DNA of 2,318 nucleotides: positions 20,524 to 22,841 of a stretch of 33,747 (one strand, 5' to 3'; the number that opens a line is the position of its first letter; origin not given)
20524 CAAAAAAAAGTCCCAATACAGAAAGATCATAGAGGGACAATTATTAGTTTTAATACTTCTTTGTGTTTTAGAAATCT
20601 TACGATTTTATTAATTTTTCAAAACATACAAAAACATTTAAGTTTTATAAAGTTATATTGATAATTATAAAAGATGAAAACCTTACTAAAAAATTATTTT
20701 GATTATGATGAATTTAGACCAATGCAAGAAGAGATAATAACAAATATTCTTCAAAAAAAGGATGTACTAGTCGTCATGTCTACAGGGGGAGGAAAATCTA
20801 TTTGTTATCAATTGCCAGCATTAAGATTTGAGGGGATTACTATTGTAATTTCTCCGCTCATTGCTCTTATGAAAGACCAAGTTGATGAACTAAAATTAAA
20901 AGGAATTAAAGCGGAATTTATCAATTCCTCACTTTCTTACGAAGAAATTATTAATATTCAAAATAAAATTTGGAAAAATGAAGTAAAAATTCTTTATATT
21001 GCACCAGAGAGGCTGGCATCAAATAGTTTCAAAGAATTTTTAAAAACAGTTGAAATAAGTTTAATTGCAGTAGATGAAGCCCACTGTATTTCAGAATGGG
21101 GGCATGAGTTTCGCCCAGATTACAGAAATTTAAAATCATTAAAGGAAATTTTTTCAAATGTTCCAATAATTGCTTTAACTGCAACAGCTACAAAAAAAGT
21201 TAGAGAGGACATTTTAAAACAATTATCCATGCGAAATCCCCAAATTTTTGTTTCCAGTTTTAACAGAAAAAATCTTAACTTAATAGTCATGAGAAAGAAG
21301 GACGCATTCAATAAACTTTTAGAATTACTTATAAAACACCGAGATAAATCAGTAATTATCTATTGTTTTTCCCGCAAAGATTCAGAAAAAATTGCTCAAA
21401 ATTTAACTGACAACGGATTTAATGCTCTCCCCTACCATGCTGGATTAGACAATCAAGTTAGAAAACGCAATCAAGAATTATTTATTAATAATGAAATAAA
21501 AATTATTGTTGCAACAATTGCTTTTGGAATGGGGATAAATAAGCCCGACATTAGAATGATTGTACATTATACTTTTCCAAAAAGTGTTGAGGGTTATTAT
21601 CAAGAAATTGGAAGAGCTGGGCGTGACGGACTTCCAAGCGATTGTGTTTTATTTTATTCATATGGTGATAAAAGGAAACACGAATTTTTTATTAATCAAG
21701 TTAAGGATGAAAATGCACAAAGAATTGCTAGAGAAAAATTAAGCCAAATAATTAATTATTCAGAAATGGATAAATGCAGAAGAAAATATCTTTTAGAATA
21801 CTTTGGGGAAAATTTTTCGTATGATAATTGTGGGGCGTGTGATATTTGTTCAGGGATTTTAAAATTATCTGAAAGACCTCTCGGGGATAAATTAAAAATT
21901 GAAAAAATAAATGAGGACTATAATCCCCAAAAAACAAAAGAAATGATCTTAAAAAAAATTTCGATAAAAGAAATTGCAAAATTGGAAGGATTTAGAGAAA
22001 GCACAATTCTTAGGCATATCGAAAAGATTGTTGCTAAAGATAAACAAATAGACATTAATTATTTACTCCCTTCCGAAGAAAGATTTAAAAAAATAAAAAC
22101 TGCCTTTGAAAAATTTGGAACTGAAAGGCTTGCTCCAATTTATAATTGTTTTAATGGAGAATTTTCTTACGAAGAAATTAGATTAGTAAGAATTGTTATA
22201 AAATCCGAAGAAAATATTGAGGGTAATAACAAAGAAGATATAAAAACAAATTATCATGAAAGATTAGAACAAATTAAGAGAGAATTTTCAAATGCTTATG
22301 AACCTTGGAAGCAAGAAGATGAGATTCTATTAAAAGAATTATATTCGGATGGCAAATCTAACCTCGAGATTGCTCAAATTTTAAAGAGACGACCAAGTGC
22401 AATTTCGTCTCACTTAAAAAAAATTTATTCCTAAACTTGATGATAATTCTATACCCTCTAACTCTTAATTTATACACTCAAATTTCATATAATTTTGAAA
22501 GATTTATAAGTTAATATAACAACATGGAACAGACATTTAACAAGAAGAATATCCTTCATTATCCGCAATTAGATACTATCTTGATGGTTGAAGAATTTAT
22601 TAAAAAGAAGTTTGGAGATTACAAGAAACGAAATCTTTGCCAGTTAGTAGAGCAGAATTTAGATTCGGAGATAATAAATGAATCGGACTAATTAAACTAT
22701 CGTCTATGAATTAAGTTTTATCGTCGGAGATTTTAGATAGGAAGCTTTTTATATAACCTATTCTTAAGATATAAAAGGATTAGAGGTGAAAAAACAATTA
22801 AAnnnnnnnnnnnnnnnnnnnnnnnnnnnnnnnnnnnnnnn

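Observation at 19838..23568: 3.7-kb accessory block (NYN nuclease, RecQ-HTH helicase, truncated wHTH, two unknown coupled ORFs) between lemA and an M48/HtpX protease gene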

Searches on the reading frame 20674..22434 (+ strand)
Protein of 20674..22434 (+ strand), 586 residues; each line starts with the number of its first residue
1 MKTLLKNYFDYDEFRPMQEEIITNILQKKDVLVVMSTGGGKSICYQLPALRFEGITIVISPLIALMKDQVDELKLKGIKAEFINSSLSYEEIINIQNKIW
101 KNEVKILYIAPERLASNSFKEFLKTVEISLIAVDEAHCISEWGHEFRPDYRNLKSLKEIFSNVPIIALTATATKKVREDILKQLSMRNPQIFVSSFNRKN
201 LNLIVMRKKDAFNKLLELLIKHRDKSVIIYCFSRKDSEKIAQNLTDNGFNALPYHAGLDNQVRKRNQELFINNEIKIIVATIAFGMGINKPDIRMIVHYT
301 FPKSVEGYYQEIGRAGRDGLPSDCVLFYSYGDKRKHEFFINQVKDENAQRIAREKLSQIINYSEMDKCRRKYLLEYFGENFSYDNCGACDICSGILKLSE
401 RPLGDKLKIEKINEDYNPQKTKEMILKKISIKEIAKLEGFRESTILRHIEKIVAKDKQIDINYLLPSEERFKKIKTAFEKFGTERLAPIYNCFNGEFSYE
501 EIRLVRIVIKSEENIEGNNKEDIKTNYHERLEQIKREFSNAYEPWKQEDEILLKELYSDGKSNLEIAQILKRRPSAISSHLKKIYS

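Call 3: search_protein_families(library=pfam, proteins=[window:20674-22434:+], max_evalue=0.1)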
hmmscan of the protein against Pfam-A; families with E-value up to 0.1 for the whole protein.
window:20674-22434:+ (586 aa): 13 families
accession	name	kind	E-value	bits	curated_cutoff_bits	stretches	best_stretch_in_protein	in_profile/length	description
PF00270.35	DEAD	-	7.2e-32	110.9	26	1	15-177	1-165/167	DEAD/DEAH box helicase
PF00271.37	Helicase_C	-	1.1e-25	90.4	23.5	1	212-319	3-110/110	Helicase conserved C-terminal domain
PF14493.12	HTH_40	-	3.4e-23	82.2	27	1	419-506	3-89/89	Helix-turn-helix domain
PF16124.10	RecQ_Zn_bind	-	2.5e-17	63.8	25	1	330-392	1-65/66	RecQ zinc-binding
PF04851.21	ResIII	-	1.8e-11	44.6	22.5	1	13-172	3-162/164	Type III restriction enzyme, res subunit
PF13936.12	HTH_38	-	2.9e-07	30.6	27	1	554-583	14-43/44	Helix-turn-helix domain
PF21220.3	RecQ-1-like_HTH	-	0.00067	20.2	27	1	425-464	11-50/51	RecQ-1-like, helix-turn-helix domain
PF00196.25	GerE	-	0.0092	16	23.5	0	555-585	12-42/57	Bacterial regulatory proteins, luxR family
PF08281.18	Sigma70_r4_2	-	0.015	15.4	25.7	0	559-583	25-49/54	Sigma-70, region 4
PF00581.25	Rhodanese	-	0.017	16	22.2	0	208-257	44-95/102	Rhodanese-like domain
PF01022.26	HTH_5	-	0.073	13.4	22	0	564-585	19-40/47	Bacterial regulatory protein, arsR family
PF21476.4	PF0610-like_N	-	0.09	13.5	33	0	429-452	15-38/50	PF0610-like, N-terminal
PF13412.12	HTH_24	-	0.099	12.7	21.9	0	429-451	18-40/48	Winged helix-turn-helix DNA-binding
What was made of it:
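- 20674..22434 (+): RecQ-family helicase (586 aa): core + Zn-binding + HTH_40 + C-terminal HTH_38-like, with an in-frame loss of the HRDC domain after about residue 416 (about nt 21922). Pfam (call 3).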

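Call 4: search_protein_families(library=padloc, proteins=[window:20674-22434:+], max_evalue=0.1)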
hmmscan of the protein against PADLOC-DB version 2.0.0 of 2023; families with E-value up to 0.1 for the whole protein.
window:20674-22434:+ (586 aa): 36 families (the best 25 are shown)
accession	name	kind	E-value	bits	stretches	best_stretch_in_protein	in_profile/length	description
PDLC02861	DpdF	-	2.7e-166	552.5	1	2-394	17-408/611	DpdF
PDLC02864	DpdF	-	3.1e-164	546.1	1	2-393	11-402/610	DpdF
PDLC02870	DpdF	-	1.5e-133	444.1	2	1-345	1-347/534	DpdF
PDLC03928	PsyrT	-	4.4e-122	406.7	2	2-347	9-364/689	-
PDLC02865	DpdF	-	2.3e-95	318.4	2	2-342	748-1094/1499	DpdF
PDLC02859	DpdF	-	4.2e-66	221.5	1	9-335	96-432/545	DpdF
PDLC01089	C3a193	-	1.6e-55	187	1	18-322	251-586/983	poss. alt. Cas3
PDLC02868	DpdF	-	1.5e-50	169.9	2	7-208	332-542/1078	DpdF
PDLC02863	DpdF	-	4e-48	162.5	2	176-341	1-167/488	DpdF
PDLC02855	DpdF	-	6.3e-47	158.3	1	23-329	150-480/825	DpdF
PDLC02872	DpdF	-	6.2e-38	128.8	1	30-334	177-511/859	DpdF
PDLC02867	DpdF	-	7.2e-36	121.8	1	16-339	139-489/855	DpdF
PDLC02857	DpdF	-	9.9e-33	111.2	1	31-332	199-542/911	DpdF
PDLC02862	DpdF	-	5.9e-25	85.3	1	30-333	137-468/811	DpdF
PDLC02858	DpdF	-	3.7e-23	79.9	1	10-329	148-475/504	DpdF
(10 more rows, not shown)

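Call 13: find_encoding_contigs(protein=window:20674-22434:+, flank=10000, max_places=10)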
Protein window:20674-22434:+ (586 aa): 1 contig read that carries it; 1 place shown.
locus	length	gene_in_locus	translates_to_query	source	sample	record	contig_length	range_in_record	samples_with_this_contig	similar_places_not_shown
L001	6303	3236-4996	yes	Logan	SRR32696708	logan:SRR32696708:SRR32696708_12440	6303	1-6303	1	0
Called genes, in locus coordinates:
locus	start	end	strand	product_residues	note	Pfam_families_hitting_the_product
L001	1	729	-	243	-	?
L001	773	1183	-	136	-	-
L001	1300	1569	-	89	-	-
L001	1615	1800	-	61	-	PF00037:Fer4 (faint), PF13459:Fer4_15, PF13370:Fer4_13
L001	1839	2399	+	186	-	PF04011:LemA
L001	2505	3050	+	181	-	PF01936:NYN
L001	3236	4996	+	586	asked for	PF00270:DEAD, PF04851:ResIII, PF13936:HTH_38 (faint), PF00271:Helicase_C, PF16124:RecQ_Zn_bind, PF14493:HTH_40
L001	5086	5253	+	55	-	-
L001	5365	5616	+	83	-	-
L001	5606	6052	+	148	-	-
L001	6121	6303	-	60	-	?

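Call 33: search_protein_families(library=phrogs, proteins=[window:20674-22434:+], max_evalue=1)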
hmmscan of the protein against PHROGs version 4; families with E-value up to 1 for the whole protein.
window:20674-22434:+ (586 aa): 18 families
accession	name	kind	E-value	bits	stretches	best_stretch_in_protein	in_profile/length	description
phrog_33220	-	unknown function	6.4e-43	147.3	2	4-209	805-1017/1558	-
phrog_16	-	DNA, RNA and nucleotide metabolism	5.6e-33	115.2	1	13-534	272-772/986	DNA helicase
phrog_6819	-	DNA, RNA and nucleotide metabolism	8.5e-23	81.6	1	10-319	17-343/645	Holliday junction branch migration helicase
phrog_62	-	DNA, RNA and nucleotide metabolism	6e-17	61.4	2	208-412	990-1181/1881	DNA helicase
phrog_9690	-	DNA, RNA and nucleotide metabolism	7.1e-06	26.3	1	214-350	150-291/306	DNA helicase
phrog_23807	-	unknown function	9.7e-05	21.3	1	218-335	523-650/1053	-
phrog_2488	-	DNA, RNA and nucleotide metabolism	0.0003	20.7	1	3-48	8-58/579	DNA helicase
phrog_664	-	DNA, RNA and nucleotide metabolism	0.0051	17.7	0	419-456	43-80/210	DNA binding protein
phrog_323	-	transcription regulation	0.0071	16.9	1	503-583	75-134/319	transcriptional regulator, D5-like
phrog_22462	-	unknown function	0.012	14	1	225-321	929-1023/1214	-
phrog_38037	-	unknown function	0.025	15.7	1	482-535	44-97/195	-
phrog_3855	-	DNA, RNA and nucleotide metabolism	0.063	14.7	0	414-453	65-104/115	HTH DNA binding protein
phrog_16747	-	unknown function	0.063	13.9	1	540-584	135-179/185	-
phrog_31591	-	DNA, RNA and nucleotide metabolism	0.13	13.3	1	544-584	4-44/136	HTH DNA binding protein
phrog_11138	-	unknown function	0.16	13.2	1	421-455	100-134/142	-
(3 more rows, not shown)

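Call 34: search_protein_families(library=ncbifam, proteins=[window:20674-22434:+], max_evalue=1)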
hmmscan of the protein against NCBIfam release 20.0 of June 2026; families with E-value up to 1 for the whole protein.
window:20674-22434:+ (586 aa): 40 families (the best 25 are shown)
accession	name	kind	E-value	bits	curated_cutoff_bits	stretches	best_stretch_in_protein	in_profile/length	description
TIGR01389.1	recQ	equivalog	3.4e-172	574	640.2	1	1-393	1-393/591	DNA helicase RecQ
TIGR00614.1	recQ_fam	subfamily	4.8e-156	520.2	219.8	1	4-429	2-436/470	RecQ family ATP-dependent DNA helicase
NF008279.0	PRK11057.1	equivalog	2.7e-143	478.6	1015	1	2-393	14-404/608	ATP-dependent DNA helicase RecQ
NF041063.1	DpdF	equivalog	2e-56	192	550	1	28-334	158-488/813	protein DpdF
NF008744.0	PRK11776.1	equivalog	1.1e-24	86.8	524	1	8-358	21-372/460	ATP-dependent RNA helicase DbpA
NF053631.1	RNA_helic_CshA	equivalog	4.6e-24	85.1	646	1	10-353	18-362/434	degradosome RNA helicase CshA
NF053711.1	RNA_heli_RhlE1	exception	3.7e-21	75.4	750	1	8-324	18-344/434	RNA helicase RhlE1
NF053636.1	DDHlcsCsdAPsy1082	equivalog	1.5e-17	63.3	890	1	10-332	22-351/512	DEAD/DEAH box helicase CsdA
TIGR04121.1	DEXH_lig_assoc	equivalog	6.2e-17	60.6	850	1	6-316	4-344/804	ligase-associated DNA damage response DEXH box helicase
NF008394.0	PRK11192.1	equivalog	1.9e-16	60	507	1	10-319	22-342/441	ATP-dependent RNA helicase SrmB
NF010338.0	PRK13767.1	equivalog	6.4e-15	54.4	849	1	10-317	30-384/877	ATP-dependent helicase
NF008642.0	PRK11634.1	equivalog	8.6e-15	54.1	989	1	9-334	24-355/628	DEAD/DEAH family ATP-dependent RNA helicase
NF007882.0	PRK10590.1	equivalog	2e-14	53.4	743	1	11-319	21-340/456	ATP-dependent RNA helicase RhlE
NF002340.1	PRK01297.1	equivalog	2.4e-14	52.9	564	1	98-329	122-354/372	ATP-dependent RNA helicase RhlB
NF053710.1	RNA_heli_RhlE2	exception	8.4e-12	44.3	925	2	217-322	242-347/635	RNA helicase RhlE2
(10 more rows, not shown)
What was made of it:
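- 20674..22434 (+): TIGR00614 RecQ family above its cut-off; TIGR01389 matched on residues 1-393 only (call 34).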

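Call 42: find_homologous_proteins(query=window:20674-22434:+, max_evalue=1e-50)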
Query window:20674-22434:+ (586 aa): 8000 proteins with E <= 1e-50 among 8000 candidates; the best 120 are listed.
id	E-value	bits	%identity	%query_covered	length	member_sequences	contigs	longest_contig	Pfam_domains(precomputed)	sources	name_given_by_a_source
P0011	0.0e+0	1298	100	100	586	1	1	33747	PF00270.36,PF13936.13,PF16124.11,PF14493.13,PF00271.38,PF04851.22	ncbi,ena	ncbi:MAG: RecQ family ATP-dependent DNA helicase [Nanoarchaeota archaeon]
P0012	1.2e-295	1000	83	75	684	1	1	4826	PF00270.36,PF00570.29,PF16124.11,PF14493.13,PF00271.38,PF04851.22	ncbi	-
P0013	4.9e-283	958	86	71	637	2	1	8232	PF00270.36,PF00570.29,PF16124.11,PF14493.13,PF00271.38,PF04851.22,PF11408.14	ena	-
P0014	4.7e-264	895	78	82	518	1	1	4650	PF00270.36,PF16124.11,PF00271.38,PF04851.22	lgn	-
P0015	3.0e-256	870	69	99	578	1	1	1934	PF00270.36,PF00570.29,PF16124.11,PF00271.38,PF04851.22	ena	-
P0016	6.0e-254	862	70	99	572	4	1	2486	PF00270.36,PF00570.29,PF16124.11,PF00271.38,PF04851.22,PF11408.14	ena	-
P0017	1.2e-252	858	69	100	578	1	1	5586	PF00270.36,PF00570.29,PF16124.11,PF00271.38,PF04851.22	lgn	-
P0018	6.1e-247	839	69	71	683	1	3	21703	PF00270.36,PF00570.29,PF16124.11,PF14493.13,PF00271.38,PF04851.22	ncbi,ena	-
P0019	3.2e-246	836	67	71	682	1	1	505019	PF00270.36,PF00570.29,PF16124.11,PF14493.13,PF00271.38,PF04851.22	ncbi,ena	-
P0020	6.0e-240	816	67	71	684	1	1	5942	PF00270.36,PF00570.29,PF16124.11,PF14493.13,PF00271.38,PF04851.22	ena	-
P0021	8.0e-239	812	71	68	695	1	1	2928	PF00270.36,PF00570.29,PF16124.11,PF14493.13,PF00271.38,PF04851.22,PF11408.14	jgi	-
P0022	3.1e-238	810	68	71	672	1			PF00270.36,PF00570.29,PF16124.11,PF14493.13,PF00271.38,PF04851.22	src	-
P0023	1.4e-237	808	67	71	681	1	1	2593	PF00270.36,PF00570.29,PF16124.11,PF14493.13,PF00271.38,PF04851.22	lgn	-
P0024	3.5e-237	807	67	71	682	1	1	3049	PF00270.36,PF00570.29,PF16124.11,PF14493.13,PF00271.38,PF04851.22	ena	-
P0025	4.5e-237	806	68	71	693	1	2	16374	PF00270.36,PF00570.29,PF16124.11,PF14493.13,PF00271.38,PF04851.22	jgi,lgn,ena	-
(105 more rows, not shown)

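Call 43: find_encoding_contigs(protein=P0013, flank=8000, max_places=2)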
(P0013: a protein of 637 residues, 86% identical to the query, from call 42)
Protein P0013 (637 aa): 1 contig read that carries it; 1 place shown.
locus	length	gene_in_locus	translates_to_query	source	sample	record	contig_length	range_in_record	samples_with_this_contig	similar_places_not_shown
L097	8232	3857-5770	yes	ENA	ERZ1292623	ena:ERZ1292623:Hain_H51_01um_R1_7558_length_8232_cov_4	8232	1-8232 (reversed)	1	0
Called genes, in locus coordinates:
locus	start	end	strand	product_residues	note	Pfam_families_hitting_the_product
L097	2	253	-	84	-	?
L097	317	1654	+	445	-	PF00753:Lactamase_B, PF12706:Lactamase_B_2, PF22505:RNase_J_b_CASP, PF07521:RMMBL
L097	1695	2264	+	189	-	-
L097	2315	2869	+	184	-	PF05175:MTS, PF13489:Methyltransf_23 (faint), PF07669:Eco57I, PF13847:Methyltransf_31 (faint)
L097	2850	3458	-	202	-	-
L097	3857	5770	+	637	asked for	PF00270:DEAD, PF04851:ResIII, PF00271:Helicase_C, PF16124:RecQ_Zn_bind, PF00570:HRDC, PF11408:Helicase_Sgs1 (faint), PF14493:HTH_40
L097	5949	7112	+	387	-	PF00149:Metallophos, PF12850:Metallophos_2 (weak)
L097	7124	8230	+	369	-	?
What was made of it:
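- A full-length 86%-identical RecQ sits in a housekeeping context in the same groundwater sample (L097, call 43), so this could be a second copy.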

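Call 44: find_encoding_contigs(protein=P0012, flank=8000, max_places=2)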
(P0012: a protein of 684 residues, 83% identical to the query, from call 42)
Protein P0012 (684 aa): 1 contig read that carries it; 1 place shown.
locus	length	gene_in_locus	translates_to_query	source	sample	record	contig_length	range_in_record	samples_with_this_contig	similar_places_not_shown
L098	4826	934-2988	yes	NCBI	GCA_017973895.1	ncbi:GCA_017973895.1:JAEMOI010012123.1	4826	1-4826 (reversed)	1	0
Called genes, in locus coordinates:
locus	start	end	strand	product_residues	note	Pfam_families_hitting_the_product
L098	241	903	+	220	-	PF20582:UPF0758_N, PF04002:RadC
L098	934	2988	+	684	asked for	PF00270:DEAD, PF04851:ResIII, PF00271:Helicase_C, PF16124:RecQ_Zn_bind, PF00570:HRDC, PF14493:HTH_40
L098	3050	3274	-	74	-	-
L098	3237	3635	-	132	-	-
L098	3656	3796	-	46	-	-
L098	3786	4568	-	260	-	-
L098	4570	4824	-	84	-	?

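Call 45: find_encoding_contigs(protein=P0018, flank=8000, max_places=2)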
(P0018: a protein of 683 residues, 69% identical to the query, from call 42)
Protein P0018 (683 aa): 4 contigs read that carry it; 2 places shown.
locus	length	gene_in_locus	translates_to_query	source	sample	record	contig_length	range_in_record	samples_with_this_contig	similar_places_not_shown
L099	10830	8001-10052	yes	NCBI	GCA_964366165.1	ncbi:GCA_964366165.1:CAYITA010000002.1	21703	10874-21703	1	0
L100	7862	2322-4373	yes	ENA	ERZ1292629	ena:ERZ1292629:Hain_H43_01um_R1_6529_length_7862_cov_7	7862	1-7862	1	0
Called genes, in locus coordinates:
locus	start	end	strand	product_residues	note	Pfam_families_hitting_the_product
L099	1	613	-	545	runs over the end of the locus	-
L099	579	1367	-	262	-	-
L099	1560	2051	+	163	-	PF01467:CTP_transf_like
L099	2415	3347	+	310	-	PF01509:TruB_N, PF16198:TruB_C_2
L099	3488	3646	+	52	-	-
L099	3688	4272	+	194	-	PF04013:Methyltrn_RNA_2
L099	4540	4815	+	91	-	PF00708:Acylphosphatase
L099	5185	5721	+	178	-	PF01936:NYN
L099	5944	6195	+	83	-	PF13456:RVT_3 (weak)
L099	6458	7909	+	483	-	PF01336:tRNA_anti-codon, PF00152:tRNA-synt_2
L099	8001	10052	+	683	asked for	PF00270:DEAD, PF04851:ResIII, PF00271:Helicase_C, PF16124:RecQ_Zn_bind, PF00570:HRDC, PF14493:HTH_40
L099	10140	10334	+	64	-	-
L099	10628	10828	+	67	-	?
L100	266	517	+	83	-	PF13456:RVT_3 (weak)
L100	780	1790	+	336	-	PF01336:tRNA_anti-codon, PF00152:tRNA-synt_2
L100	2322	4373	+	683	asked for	PF00270:DEAD, PF04851:ResIII, PF00271:Helicase_C, PF16124:RecQ_Zn_bind, PF00570:HRDC, PF14493:HTH_40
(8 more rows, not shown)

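Call 46: find_encoding_contigs(protein=P0019, flank=8000, max_places=2)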
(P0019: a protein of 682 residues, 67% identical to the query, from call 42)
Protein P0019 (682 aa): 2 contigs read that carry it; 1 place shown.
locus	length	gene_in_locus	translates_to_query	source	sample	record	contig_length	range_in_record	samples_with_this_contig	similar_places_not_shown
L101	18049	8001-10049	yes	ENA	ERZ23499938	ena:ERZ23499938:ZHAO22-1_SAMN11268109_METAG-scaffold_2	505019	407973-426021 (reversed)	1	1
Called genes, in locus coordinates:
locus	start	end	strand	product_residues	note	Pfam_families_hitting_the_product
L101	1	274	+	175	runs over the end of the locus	PF04079:SMC_ScpB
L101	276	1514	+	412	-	PF13506:Glyco_transf_21, PF00535:Glycos_transf_2, PF01644:Chitin_synth_1 (faint), PF10111:Glyco_tranf_2_2, PF13641:Glyco_tranf_2_3, PF03142:Chitin_synth_2, PF13632:Glyco_trans_2_3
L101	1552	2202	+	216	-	-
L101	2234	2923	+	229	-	PF01381:HTH_3 (weak)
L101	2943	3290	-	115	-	-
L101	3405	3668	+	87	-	PF13656:RNA_pol_L_2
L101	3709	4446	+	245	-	PF00154:RecA_N, PF06745:ATPase (faint), PF08423:Rad51, PF13481:AAA_25 (weak)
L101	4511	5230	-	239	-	-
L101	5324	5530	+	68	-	-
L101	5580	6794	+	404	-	PF04894:Nre_N, PF04895:Nre_C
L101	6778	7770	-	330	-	-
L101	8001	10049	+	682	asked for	PF00270:DEAD, PF04851:ResIII, PF00271:Helicase_C, PF16124:RecQ_Zn_bind, PF00570:HRDC, PF14493:HTH_40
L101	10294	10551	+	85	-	-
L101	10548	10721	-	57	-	-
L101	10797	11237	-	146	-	-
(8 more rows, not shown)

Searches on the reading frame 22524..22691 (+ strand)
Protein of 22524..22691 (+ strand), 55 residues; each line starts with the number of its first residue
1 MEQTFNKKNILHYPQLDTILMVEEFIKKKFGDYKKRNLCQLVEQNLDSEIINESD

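Call 3: search_protein_families(library=pfam, proteins=[window:22524-22691:+], max_evalue=0.1)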
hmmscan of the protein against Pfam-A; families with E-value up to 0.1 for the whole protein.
window:22524-22691:+ (55 aa): 0 families

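Call 4: search_protein_families(library=padloc, proteins=[window:22524-22691:+], max_evalue=0.1)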
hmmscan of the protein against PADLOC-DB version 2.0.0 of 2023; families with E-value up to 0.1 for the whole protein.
window:22524-22691:+ (55 aa): 0 families

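Call 33: search_protein_families(library=phrogs, proteins=[window:22524-22691:+], max_evalue=1)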
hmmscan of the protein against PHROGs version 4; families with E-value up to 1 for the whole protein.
window:22524-22691:+ (55 aa): 1 family
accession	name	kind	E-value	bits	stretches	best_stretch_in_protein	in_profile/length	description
phrog_3562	-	unknown function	0.036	15.5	1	21-44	33-56/63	-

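Call 34: search_protein_families(library=ncbifam, proteins=[window:22524-22691:+], max_evalue=1)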
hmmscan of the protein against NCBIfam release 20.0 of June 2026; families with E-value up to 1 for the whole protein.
window:22524-22691:+ (55 aa): 2 families
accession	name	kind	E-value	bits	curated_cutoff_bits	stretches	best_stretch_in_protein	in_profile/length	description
NF040908.1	CPC_1213_fam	subfamily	0.12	12.3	33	1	4-15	16-27/42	CPC_1213 family protein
NF040793.1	sarcosine_GrdG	exception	0.12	11.2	780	1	8-48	369-406/428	sarcosine reductase complex component B subunit alpha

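Call 35: search_protein_families(library=pfam, proteins=[window:22524-22691:+], max_evalue=10)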
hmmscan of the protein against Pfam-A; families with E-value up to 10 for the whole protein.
window:22524-22691:+ (55 aa): 0 families
